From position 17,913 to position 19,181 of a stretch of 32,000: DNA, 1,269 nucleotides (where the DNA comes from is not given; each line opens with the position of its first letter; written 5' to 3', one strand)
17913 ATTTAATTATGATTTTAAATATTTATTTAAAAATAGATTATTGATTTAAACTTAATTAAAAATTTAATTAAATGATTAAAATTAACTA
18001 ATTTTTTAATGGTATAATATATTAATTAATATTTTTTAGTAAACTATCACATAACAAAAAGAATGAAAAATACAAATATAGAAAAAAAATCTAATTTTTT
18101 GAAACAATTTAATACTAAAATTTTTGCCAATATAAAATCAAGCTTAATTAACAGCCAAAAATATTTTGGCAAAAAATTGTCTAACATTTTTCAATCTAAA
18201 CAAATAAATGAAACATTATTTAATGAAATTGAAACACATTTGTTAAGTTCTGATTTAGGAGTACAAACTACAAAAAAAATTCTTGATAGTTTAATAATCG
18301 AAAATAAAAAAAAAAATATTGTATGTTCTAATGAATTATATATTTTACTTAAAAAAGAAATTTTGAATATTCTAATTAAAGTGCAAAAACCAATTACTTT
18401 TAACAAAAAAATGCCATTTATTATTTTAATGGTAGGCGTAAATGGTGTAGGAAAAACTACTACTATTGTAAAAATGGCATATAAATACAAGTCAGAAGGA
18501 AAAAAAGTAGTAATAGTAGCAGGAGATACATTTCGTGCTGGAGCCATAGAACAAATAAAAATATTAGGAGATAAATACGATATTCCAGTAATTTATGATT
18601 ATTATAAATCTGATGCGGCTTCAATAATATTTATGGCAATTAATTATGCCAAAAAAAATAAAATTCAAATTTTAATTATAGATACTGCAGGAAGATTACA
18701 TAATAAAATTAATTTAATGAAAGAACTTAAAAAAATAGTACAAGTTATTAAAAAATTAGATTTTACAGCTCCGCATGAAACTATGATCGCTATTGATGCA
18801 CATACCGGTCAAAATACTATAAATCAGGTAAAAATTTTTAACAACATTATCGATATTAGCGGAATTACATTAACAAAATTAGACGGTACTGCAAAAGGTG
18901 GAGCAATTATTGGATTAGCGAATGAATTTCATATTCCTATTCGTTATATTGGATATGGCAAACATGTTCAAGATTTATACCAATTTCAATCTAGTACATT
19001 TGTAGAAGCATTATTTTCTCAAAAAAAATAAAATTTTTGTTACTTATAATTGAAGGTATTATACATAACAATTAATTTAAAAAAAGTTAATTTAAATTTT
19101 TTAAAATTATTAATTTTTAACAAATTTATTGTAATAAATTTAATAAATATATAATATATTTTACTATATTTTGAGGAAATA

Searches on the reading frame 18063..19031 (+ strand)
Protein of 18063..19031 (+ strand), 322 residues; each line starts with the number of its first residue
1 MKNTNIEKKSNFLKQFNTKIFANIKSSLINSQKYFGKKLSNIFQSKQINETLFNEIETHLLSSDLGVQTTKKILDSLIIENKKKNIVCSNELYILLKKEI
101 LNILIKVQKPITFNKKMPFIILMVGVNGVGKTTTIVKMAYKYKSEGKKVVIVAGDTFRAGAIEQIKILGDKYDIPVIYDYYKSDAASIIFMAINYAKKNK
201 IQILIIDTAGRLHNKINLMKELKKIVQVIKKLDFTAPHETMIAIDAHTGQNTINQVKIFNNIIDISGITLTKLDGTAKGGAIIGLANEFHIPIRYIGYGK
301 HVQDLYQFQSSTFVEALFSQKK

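Call 61: search_protein_families(library=pfam, proteins=[window:18063-19031:+], max_evalue=0.00001)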
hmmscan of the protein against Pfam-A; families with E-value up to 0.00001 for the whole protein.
window:18063-19031:+ (322 aa): 3 families
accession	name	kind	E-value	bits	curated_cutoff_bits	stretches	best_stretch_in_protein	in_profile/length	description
PF00448.28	SRP54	-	1e-69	234.5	22.7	1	118-318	1-195/196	SRP54-type protein, GTPase domain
PF02881.24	SRP54_N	-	7.5e-10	39.3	22.4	1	35-99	1-74/75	SRP54-type protein, helical bundle domain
PF06414.18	Zeta_toxin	-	8.1e-08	32.4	22.3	1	110-223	9-118/199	Zeta toxin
